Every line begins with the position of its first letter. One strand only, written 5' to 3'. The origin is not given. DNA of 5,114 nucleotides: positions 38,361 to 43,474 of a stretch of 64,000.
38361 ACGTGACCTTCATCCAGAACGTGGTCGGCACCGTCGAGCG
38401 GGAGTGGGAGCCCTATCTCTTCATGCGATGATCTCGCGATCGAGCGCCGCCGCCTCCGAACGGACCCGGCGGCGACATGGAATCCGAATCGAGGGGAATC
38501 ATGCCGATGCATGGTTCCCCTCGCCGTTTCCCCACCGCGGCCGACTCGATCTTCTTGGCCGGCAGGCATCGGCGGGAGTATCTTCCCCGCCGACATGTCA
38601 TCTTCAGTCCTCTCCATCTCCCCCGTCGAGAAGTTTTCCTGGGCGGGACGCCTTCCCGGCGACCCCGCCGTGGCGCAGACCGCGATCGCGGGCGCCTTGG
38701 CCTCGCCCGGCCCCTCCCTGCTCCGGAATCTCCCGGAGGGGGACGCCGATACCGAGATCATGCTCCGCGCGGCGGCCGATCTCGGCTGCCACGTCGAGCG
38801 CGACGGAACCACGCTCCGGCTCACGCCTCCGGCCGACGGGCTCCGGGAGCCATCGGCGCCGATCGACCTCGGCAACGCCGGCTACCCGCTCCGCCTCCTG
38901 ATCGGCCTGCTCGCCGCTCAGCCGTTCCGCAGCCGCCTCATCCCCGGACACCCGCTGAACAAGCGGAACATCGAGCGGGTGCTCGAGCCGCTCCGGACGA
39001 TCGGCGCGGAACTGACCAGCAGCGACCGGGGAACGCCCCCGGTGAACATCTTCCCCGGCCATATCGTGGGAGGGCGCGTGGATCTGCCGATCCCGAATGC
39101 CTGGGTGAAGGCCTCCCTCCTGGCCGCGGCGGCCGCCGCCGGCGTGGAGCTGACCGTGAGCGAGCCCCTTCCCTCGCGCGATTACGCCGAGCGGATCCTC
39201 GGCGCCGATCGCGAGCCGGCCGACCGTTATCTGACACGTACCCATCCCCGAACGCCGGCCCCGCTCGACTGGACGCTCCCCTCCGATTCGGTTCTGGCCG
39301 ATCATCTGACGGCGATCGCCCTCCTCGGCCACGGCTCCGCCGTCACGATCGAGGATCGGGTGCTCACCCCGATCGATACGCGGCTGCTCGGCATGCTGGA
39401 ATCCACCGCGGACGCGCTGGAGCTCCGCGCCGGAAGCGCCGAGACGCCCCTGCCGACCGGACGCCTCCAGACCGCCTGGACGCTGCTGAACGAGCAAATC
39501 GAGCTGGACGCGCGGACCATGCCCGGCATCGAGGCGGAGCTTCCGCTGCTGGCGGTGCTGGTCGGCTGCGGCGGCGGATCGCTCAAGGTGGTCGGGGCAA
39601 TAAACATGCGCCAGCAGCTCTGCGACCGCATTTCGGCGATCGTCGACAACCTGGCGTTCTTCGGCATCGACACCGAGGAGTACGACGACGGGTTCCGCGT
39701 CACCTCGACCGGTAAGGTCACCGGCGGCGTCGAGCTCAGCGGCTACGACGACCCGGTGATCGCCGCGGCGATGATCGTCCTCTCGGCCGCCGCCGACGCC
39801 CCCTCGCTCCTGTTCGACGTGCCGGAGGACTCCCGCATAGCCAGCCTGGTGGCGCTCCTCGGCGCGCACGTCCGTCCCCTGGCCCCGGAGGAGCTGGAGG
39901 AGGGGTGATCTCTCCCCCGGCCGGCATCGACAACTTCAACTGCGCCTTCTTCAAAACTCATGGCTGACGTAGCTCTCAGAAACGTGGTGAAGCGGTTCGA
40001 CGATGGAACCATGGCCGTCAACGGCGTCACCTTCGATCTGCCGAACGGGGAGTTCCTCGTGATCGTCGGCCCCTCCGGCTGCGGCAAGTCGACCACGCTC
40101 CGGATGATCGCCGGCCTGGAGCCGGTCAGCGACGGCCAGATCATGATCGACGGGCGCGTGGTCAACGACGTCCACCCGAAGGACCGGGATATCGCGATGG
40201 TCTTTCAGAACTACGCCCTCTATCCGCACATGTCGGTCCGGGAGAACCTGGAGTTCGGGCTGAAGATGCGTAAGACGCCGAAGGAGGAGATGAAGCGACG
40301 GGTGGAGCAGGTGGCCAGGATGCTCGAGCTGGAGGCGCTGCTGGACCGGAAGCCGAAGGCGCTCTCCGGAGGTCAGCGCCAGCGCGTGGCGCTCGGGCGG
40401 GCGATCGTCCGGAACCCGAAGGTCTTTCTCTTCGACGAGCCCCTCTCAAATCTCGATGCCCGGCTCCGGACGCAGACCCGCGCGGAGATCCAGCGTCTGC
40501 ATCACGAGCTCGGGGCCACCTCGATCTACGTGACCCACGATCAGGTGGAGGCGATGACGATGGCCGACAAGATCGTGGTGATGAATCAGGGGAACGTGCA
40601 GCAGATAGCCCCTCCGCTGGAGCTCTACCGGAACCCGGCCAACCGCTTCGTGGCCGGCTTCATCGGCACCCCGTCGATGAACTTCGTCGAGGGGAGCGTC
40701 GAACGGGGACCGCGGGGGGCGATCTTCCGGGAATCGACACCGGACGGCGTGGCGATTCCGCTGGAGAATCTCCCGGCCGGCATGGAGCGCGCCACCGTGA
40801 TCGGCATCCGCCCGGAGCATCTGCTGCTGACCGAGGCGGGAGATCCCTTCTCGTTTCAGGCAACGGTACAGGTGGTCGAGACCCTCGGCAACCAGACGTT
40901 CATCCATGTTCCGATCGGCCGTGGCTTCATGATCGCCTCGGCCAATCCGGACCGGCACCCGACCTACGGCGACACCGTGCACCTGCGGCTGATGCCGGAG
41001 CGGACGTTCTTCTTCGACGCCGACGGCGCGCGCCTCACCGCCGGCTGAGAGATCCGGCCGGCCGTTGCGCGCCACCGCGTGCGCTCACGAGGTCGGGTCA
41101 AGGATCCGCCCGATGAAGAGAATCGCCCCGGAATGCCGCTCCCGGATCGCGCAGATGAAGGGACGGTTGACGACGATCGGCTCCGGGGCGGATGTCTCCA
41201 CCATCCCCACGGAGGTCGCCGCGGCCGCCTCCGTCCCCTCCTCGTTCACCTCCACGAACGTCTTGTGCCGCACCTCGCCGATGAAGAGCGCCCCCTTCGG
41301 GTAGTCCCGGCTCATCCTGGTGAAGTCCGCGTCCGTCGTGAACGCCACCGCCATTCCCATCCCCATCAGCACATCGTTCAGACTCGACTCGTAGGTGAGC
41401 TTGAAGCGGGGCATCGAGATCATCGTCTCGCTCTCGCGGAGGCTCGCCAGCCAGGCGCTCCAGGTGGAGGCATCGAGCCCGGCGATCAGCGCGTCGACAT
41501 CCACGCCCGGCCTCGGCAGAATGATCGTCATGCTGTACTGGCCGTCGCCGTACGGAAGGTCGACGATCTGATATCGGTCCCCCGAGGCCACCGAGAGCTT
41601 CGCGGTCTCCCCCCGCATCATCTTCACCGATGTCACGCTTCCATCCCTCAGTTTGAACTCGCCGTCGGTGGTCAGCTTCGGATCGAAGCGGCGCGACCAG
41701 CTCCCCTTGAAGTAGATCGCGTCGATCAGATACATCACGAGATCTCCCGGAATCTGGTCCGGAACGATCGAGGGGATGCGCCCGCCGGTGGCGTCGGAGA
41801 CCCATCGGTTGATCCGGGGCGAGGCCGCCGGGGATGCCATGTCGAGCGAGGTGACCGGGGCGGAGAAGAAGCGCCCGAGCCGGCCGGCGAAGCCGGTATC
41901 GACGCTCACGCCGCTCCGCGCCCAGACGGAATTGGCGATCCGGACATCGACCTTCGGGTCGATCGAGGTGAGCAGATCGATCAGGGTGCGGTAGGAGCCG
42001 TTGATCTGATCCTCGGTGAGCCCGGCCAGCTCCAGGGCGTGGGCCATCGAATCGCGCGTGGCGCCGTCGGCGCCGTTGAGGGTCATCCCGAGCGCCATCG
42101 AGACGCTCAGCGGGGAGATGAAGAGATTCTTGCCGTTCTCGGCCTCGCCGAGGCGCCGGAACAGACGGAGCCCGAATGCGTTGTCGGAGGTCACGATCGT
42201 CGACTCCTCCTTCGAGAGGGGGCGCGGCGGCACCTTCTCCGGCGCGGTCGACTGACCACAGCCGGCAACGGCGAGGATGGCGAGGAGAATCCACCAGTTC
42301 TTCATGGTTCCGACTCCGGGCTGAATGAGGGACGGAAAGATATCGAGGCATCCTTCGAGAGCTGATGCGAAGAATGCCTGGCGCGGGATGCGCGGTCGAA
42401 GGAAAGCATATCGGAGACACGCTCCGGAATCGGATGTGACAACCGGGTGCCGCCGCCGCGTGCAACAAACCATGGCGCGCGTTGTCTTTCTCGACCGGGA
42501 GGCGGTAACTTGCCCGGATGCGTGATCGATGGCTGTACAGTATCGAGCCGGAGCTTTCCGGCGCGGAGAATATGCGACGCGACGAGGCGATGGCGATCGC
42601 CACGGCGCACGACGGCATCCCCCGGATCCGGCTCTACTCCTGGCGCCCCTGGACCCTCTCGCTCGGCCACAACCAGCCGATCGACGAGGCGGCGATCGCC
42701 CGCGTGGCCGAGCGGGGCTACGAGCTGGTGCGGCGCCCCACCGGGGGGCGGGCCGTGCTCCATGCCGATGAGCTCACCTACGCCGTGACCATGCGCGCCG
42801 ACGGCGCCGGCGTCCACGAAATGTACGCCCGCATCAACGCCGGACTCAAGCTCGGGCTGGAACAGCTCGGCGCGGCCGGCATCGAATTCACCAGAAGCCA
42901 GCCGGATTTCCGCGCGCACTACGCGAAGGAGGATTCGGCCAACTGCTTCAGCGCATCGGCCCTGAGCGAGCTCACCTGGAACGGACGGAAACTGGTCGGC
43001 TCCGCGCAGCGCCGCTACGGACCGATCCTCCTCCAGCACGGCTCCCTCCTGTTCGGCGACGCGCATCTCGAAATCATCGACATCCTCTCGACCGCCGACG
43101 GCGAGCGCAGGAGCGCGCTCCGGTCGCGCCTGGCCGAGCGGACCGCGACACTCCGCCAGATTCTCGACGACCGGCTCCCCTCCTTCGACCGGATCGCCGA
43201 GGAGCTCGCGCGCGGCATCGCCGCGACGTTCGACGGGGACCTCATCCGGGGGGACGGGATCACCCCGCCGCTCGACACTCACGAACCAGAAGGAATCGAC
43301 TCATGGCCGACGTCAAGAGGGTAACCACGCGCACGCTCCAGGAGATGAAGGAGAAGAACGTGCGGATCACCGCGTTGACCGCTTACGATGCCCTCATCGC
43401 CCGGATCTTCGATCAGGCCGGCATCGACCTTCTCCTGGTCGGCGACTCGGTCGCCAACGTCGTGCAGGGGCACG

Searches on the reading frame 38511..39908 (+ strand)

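Call 29: search_protein_families(library=pfam, proteins=[window:38511-39908:+], max_evalue=0.001)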
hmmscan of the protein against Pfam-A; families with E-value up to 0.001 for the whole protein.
window:38511-39908:+ (465 aa): 1 family
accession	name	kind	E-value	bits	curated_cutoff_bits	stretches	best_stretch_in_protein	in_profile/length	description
PF00275.25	EPSP_synthase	-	4.3e-36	125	22.8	1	49-429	14-395/417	EPSP synthase (3-phosphoshikimate 1-carboxyvinyltransferase)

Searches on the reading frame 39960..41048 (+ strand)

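Call 29: search_protein_families(library=pfam, proteins=[window:39960-41048:+], max_evalue=0.001)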
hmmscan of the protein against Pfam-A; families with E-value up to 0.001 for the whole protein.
window:39960-41048:+ (362 aa): 7 families
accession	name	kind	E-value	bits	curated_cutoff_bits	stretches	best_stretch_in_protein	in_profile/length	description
PF00005.33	ABC_tran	-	1.4e-36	126.5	25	1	21-162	2-136/137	ABC transporter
PF08402.16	TOBE_2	-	1.7e-12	47.7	21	1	281-352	1-76/76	TOBE domain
PF17912.7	OB_MalK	-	6.4e-09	37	27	1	236-288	1-53/53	MalK OB fold domain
PF02463.25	SMC_N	-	9.8e-05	22.3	40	1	30-207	24-213/220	RecF/RecN/SMC N terminal domain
PF13401.12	AAA_22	-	0.00011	22.9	27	1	31-121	6-81/130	AAA domain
PF03215.21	Rad17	-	0.00039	20.8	23.8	1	31-79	46-93/186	Rad17 P-loop domain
PF03459.23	TOBE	-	0.00042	20.9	22.3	1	298-344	6-57/64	TOBE domain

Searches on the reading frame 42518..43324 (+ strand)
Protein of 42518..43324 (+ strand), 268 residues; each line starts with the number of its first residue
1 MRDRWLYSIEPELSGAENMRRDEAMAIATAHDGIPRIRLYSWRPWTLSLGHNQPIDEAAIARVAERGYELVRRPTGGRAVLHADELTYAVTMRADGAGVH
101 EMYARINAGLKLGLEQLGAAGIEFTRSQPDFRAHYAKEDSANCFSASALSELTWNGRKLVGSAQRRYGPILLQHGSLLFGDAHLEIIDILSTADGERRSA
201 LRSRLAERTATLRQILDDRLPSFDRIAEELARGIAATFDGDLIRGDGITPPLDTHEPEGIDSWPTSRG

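Call 29: search_protein_families(library=pfam, proteins=[window:42518-43324:+], max_evalue=0.001)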
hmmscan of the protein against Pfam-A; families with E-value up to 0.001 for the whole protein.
window:42518-43324:+ (268 aa): 2 families
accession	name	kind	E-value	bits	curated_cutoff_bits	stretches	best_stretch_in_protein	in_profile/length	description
PF21948.1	LplA-B_cat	-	1.3e-21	77.9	27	1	16-233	3-198/200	Lipoyl protein ligase A/B catalytic domain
PF03099.24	BPL_LplA_LipB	-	9.6e-12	45.4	21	1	62-178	20-129/133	Biotin/lipoate A/B protein ligase family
